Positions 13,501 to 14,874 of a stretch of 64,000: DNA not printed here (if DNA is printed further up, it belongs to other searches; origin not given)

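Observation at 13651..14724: Photolyase-like protein that begins at the FAD-binding domain and may carry the alpha/beta domain at its C-terminus (possible circular permutation)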

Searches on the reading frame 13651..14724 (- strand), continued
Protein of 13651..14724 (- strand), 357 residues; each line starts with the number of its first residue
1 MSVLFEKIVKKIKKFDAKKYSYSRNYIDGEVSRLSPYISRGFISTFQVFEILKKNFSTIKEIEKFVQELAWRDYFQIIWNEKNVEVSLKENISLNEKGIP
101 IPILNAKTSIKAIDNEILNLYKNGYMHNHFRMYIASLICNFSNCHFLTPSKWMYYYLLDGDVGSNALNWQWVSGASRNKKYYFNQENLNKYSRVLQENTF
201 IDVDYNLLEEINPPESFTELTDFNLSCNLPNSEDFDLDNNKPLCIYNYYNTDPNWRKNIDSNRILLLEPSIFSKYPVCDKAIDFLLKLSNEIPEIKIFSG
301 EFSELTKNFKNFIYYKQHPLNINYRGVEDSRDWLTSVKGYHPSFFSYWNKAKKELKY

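Call 73: find_homologous_proteins(query=A4, max_evalue=1e-10)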
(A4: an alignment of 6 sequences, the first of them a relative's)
Query A4 (6 sequences) (431 aa, profile of the alignment): 5437 proteins with E <= 1e-10 among 8000 candidates; the best 120 are listed.
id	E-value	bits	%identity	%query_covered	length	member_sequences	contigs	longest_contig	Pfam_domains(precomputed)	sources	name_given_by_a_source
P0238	1.7e-203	695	44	97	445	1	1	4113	PF03441.20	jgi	jgi:deoxyribodipyrimidine photo-lyase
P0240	3.5e-198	677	49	93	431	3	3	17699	PF03441.20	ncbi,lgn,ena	-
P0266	6.3e-195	667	100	100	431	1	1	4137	PF03441.20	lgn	-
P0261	8.8e-192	656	47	95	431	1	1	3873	PF03441.20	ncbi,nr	ncbi:MAG: deoxyribodipyrimidine photolyase [Clostridia bacterium]|nr:deoxyribodipyrimidine photolyas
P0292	4.6e-187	641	49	86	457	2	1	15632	PF03441.20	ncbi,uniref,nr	ncbi:deoxyribodipyrimidine photolyase [Deinococcus detaillensis]|uniref:Deoxyribodipyrimidine photol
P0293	9.5e-182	623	84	100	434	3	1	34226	PF03441.20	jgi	jgi:deoxyribodipyrimidine photo-lyase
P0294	4.0e-181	621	49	89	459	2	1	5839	PF03441.20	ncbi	-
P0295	8.9e-181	620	48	89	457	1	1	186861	PF03441.20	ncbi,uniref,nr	ncbi:FAD-binding domain-containing protein [Deinococcus arenicola]|uniref:Cryptochrome/DNA photolyas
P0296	7.7e-180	617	47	86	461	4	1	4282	PF03441.20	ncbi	-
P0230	7.9e-180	617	39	89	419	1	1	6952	PF03441.20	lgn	-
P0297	4.4e-179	614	48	89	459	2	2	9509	PF03441.20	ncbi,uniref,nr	ncbi:FAD-binding domain-containing protein [Deinococcus frigens]|uniref:FAD-binding domain-containin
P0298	6.3e-179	614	47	89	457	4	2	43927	PF03441.20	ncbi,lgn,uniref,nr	ncbi:FAD-binding domain-containing protein [Deinococcus marmoris]|uniref:FAD-binding domain-containi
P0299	1.0e-175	603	49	89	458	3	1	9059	PF03441.20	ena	-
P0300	1.8e-174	599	46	87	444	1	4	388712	PF03441.20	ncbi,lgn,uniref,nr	ncbi:deoxyribodipyrimidine photo-lyase [Deinococcus metalli]|uniref:Deoxyribodipyrimidine photo-lyas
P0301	2.1e-174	599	48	89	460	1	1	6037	PF03441.20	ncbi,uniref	ncbi:hypothetical protein GCM10022631_25720 [Deinococcus rubellus]|uniref:FAD-binding domain-contain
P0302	2.1e-173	596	48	89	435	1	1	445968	PF03441.20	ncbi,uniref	ncbi:FAD-binding domain-containing protein [Deinococcus altitudinis]|uniref:FAD-binding domain-conta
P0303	3.2e-173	595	46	87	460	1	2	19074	PF03441.20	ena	-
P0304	4.6e-173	594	50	96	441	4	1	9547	PF03441.20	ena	-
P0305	8.1e-173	594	48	87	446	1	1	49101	PF03441.20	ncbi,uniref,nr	ncbi:FAD-binding domain-containing protein [Deinococcus sedimenti]|uniref:Cryptochrome/DNA photolyas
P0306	1.2e-172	593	53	98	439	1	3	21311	PF03441.20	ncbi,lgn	-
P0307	2.6e-172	592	48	89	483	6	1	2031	PF03441.20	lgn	-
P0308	9.0e-172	590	47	89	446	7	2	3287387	PF03441.20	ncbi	ncbi:FAD-binding domain-containing protein [Deinococcus sp. PEB2-63]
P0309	1.1e-171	590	46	89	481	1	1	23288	PF03441.20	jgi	-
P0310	1.1e-171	590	47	89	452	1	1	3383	PF03441.20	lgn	-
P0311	1.7e-171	589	49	97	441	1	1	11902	PF03441.20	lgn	-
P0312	2.1e-171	589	52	97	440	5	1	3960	PF03441.20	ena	-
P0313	2.7e-171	589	47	89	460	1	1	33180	PF03441.20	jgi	-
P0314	8.4e-171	587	52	96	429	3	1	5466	PF03441.20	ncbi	-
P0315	2.1e-170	586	53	95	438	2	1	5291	PF03441.20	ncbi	-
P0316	3.2e-170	585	53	96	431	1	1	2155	PF03441.20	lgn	-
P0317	8.3e-170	584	45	89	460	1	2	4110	PF03441.20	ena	-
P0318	2.6e-169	582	53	96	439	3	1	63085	PF03441.20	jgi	-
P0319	3.6e-169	582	51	96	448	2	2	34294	PF03441.20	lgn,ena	-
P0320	1.6e-168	579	52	95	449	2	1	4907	PF03441.20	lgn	-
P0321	1.7e-168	579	53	95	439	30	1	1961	PF03441.20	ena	-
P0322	2.5e-168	579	46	95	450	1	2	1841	PF03441.20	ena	-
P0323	4.4e-168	578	52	96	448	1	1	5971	PF03441.20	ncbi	-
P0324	4.9e-168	578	48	96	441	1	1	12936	PF03441.20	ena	-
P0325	7.2e-168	577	46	97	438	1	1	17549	PF03441.20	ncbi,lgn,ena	-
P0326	1.6e-167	576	52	95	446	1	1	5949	PF03441.20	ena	-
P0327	1.7e-167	576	54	88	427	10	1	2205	PF03441.20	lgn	-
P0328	2.0e-167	576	46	87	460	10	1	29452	PF03441.20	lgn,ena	-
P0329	2.1e-167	576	50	95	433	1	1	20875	PF03441.20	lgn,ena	-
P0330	1.0e-166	574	46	95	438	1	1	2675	PF03441.20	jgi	-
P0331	1.2e-166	573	47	86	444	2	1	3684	PF00875.25,PF03441.20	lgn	-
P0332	1.6e-166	573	45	96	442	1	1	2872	PF03441.20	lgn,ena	-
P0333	1.7e-166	573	52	95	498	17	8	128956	PF03441.20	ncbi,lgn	-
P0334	2.1e-166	573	46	96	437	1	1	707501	PF03441.20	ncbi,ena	-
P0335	4.2e-166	572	50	94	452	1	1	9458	PF03441.20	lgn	-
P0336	6.0e-166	571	46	96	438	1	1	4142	PF03441.20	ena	-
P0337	6.1e-166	571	52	91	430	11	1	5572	PF03441.20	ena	-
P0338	6.3e-166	571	48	83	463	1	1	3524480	PF03441.20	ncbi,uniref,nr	ncbi:FAD-binding domain-containing protein [Deinococcus koreensis]|uniref:Deoxyribodipyrimidine phot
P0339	8.1e-166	571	51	95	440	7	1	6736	PF03441.20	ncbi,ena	-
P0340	9.5e-166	570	47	85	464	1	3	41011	PF03441.20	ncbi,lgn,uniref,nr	ncbi:FAD-binding domain-containing protein [Deinococcus sp.]|uniref:FAD-binding domain-containing pr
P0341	1.1e-165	570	47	88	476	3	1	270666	PF03441.20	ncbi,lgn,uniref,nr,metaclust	ncbi:deoxyribodipyrimidine photo-lyase [Deinococcus reticulitermitis]|uniref:Deoxyribodipyrimidine p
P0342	1.1e-165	570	48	96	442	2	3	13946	PF03441.20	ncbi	ncbi:MAG: hypothetical protein NVS2B12_40310 [Ktedonobacteraceae bacterium]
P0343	1.2e-165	570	52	94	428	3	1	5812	PF03441.20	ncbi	-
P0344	1.6e-165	570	50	97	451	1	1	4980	PF03441.20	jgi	jgi:deoxyribodipyrimidine photo-lyase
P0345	1.8e-165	569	46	96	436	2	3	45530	PF03441.20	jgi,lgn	-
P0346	2.3e-165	569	47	95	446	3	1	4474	PF03441.20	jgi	-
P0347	4.2e-165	568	46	96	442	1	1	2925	PF03441.20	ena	-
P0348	5.7e-165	568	49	96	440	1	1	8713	PF03441.20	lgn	-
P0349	6.9e-165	568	49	95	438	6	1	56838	PF03441.20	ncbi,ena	-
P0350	9.1e-165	567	49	87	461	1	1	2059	PF03441.20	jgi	jgi:deoxyribodipyrimidine photo-lyase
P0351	1.3e-164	567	49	95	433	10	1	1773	PF03441.20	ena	-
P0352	2.0e-164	566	47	87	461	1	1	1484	PF03441.20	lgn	-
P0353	2.4e-164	566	44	96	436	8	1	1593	PF03441.20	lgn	-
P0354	2.6e-164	566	50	94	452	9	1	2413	PF03441.20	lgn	-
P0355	2.8e-164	566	45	96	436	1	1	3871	PF03441.20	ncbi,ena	-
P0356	1.5e-163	563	49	95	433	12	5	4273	PF03441.20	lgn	-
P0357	1.5e-163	563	49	95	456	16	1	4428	PF03441.20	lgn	-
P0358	2.5e-163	562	48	95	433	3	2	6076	PF03441.20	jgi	-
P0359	4.2e-163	562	48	89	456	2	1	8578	PF03441.20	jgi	jgi:deoxyribodipyrimidine photo-lyase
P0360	5.4e-163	561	48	98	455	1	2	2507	PF03441.20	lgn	-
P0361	8.2e-163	561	50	95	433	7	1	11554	PF03441.20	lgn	-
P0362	1.2e-162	560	48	85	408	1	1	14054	PF03441.20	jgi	jgi:deoxyribodipyrimidine photo-lyase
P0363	1.3e-162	560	51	97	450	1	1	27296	PF03441.20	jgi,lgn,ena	jgi:deoxyribodipyrimidine photo-lyase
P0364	1.7e-162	560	46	96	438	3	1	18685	PF03441.20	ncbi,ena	-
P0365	3.0e-162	559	48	95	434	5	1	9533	PF03441.20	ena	-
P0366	3.5e-162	559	46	89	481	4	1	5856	PF03441.20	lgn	-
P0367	4.5e-162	558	44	96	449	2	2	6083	PF03441.20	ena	-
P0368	7.5e-162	558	45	89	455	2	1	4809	PF03441.20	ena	-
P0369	8.2e-162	557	46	96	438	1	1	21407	PF03441.20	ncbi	-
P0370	1.5e-161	557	48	95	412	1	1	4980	PF03441.20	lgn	-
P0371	2.8e-161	556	47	95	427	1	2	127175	PF00875.25,PF03441.20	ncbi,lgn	-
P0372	2.8e-161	556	50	95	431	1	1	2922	PF03441.20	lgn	-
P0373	3.0e-161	556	48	94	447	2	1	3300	PF03441.20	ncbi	-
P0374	3.0e-161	556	45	95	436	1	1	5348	PF03441.20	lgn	-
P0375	4.1e-161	555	42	87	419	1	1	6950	PF03441.20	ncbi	-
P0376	5.0e-161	555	51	94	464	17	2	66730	PF03441.20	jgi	jgi:deoxyribodipyrimidine photo-lyase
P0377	7.6e-161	554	45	96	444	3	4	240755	PF03441.20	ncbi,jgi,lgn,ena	-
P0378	8.4e-161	554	47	96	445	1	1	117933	PF03441.20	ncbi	-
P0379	1.1e-160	554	46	98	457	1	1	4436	PF03441.20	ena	-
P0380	1.8e-160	553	45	88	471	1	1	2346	PF03441.20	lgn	-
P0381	2.6e-160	552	50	94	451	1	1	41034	PF03441.20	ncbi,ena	-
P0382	2.8e-160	552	50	95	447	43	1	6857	PF03441.20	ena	-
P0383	2.9e-160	552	48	95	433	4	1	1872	PF03441.20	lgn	-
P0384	3.1e-160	552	47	94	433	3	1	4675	PF03441.20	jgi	jgi:deoxyribodipyrimidine photo-lyase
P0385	3.9e-160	552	48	97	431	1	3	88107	PF03441.20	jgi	jgi:deoxyribodipyrimidine photo-lyase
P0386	6.8e-160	551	45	89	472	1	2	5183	PF03441.20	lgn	-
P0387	6.9e-160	551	50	94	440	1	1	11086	PF03441.20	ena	-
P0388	7.6e-160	551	50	94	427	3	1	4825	PF03441.20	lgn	-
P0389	8.1e-160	551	44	88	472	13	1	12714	PF03441.20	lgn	-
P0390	8.3e-160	551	52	87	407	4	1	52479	PF03441.20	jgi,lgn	jgi:deoxyribodipyrimidine photo-lyase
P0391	1.3e-159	550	48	94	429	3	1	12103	PF03441.20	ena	-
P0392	1.8e-159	550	49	94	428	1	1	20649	PF03441.20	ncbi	-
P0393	2.0e-159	550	49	95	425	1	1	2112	PF03441.20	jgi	jgi:deoxyribodipyrimidine photo-lyase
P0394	2.1e-159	550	49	95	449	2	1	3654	PF03441.20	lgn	-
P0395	4.2e-159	548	48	94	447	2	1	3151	PF03441.20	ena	-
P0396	5.0e-159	548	44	96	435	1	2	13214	PF03441.20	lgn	-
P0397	5.4e-159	548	49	97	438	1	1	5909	PF03441.20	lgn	-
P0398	5.8e-159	548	46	94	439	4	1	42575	PF03441.20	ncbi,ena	-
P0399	7.0e-159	548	47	95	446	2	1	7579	PF03441.20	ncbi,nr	ncbi:MAG: FAD-binding domain-containing protein, partial [Candidatus Promineifilaceae bacterium]|nr:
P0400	7.1e-159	548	48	94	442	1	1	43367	PF03441.20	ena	-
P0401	7.3e-159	548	45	96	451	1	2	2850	PF03441.20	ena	-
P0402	1.5e-158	547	47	94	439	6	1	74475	PF03441.20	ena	-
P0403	1.5e-158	547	49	95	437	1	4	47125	PF03441.20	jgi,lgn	jgi:deoxyribodipyrimidine photo-lyase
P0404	1.5e-158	547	47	93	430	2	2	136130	PF03441.20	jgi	jgi:deoxyribodipyrimidine photo-lyase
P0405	2.5e-158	546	48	97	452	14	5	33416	PF00875.25,PF03441.20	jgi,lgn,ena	-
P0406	2.6e-158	546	47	94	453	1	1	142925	PF03441.20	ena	-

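Call 74: search_protein_families(library=pfam, proteins=[P0331, P0371, P0405, P0266, P0238, P0292, P0342, P0261, P0230, P0240], max_evalue=10)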
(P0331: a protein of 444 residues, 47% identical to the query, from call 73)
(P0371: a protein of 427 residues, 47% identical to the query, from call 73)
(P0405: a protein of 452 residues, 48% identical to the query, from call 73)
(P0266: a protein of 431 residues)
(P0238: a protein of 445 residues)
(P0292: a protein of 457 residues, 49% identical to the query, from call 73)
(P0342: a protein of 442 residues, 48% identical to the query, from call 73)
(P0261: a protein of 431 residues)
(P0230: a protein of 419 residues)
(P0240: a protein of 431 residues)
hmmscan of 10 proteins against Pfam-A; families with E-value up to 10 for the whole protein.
P0331 (444 aa): 3 families
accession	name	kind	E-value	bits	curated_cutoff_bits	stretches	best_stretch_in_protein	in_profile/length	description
PF03441.19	FAD_binding_7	-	1.7e-25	90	27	1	87-204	1-119/203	FAD binding domain of DNA photolyase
PF00875.24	DNA_photolyase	-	5.2e-06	26.9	26.6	1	286-383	2-112/164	DNA photolyase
PF23343.2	REP_ORF2-G2P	-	0.096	13.4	27.8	1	144-180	40-79/99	Replication-associated protein ORF2/G2P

P0371 (427 aa): 2 families
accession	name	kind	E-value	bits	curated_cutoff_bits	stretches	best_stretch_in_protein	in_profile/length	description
PF03441.19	FAD_binding_7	-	6.4e-28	98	27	1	100-225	1-130/203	FAD binding domain of DNA photolyase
PF00875.24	DNA_photolyase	-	7.5e-06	26.4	26.6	1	316-393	28-114/164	DNA photolyase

P0405 (452 aa): 2 families
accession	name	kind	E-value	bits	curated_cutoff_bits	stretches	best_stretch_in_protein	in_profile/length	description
PF03441.19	FAD_binding_7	-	9.3e-25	87.7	27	1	100-222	2-126/203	FAD binding domain of DNA photolyase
PF00875.24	DNA_photolyase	-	2.5e-05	24.7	26.6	1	315-416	2-114/164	DNA photolyase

P0266 (431 aa): 2 families
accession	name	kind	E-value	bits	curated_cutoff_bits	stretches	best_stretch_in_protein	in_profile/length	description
PF03441.19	FAD_binding_7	-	2.4e-28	99.4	27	1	110-238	2-131/203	FAD binding domain of DNA photolyase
PF00875.24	DNA_photolyase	-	0.002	18.5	26.6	1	297-394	2-114/164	DNA photolyase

P0238 (445 aa): 1 family
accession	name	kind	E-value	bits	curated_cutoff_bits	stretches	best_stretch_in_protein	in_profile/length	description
PF03441.19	FAD_binding_7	-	9.9e-27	94.1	27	1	98-220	2-130/203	FAD binding domain of DNA photolyase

P0292 (457 aa): 2 families
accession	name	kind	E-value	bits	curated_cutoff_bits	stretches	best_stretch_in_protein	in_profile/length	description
PF03441.19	FAD_binding_7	-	3.8e-28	98.7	27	1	102-218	2-119/203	FAD binding domain of DNA photolyase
PF00875.24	DNA_photolyase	-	0.0025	18.2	26.6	1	311-396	13-111/164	DNA photolyase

P0342 (442 aa): 1 family
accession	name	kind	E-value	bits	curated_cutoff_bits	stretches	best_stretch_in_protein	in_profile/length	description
PF03441.19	FAD_binding_7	-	6e-26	91.5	27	1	98-222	2-129/203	FAD binding domain of DNA photolyase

P0261 (431 aa): 1 family
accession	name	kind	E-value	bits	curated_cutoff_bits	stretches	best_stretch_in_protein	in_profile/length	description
PF03441.19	FAD_binding_7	-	2.6e-26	92.7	27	1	98-230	2-135/203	FAD binding domain of DNA photolyase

P0230 (419 aa): 1 family
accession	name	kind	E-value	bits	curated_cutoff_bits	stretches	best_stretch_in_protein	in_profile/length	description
PF03441.19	FAD_binding_7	-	2.3e-22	79.8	27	1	114-232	3-127/203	FAD binding domain of DNA photolyase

P0240 (431 aa): 3 families
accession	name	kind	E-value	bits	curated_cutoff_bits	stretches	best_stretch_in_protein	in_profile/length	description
PF03441.19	FAD_binding_7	-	5.3e-25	88.5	27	1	99-222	2-127/203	FAD binding domain of DNA photolyase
PF00875.24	DNA_photolyase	-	0.0031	17.9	26.6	1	319-393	29-110/164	DNA photolyase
PF15579.11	Imm52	-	0.11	12.5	25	1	362-398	109-145/233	Immunity protein 52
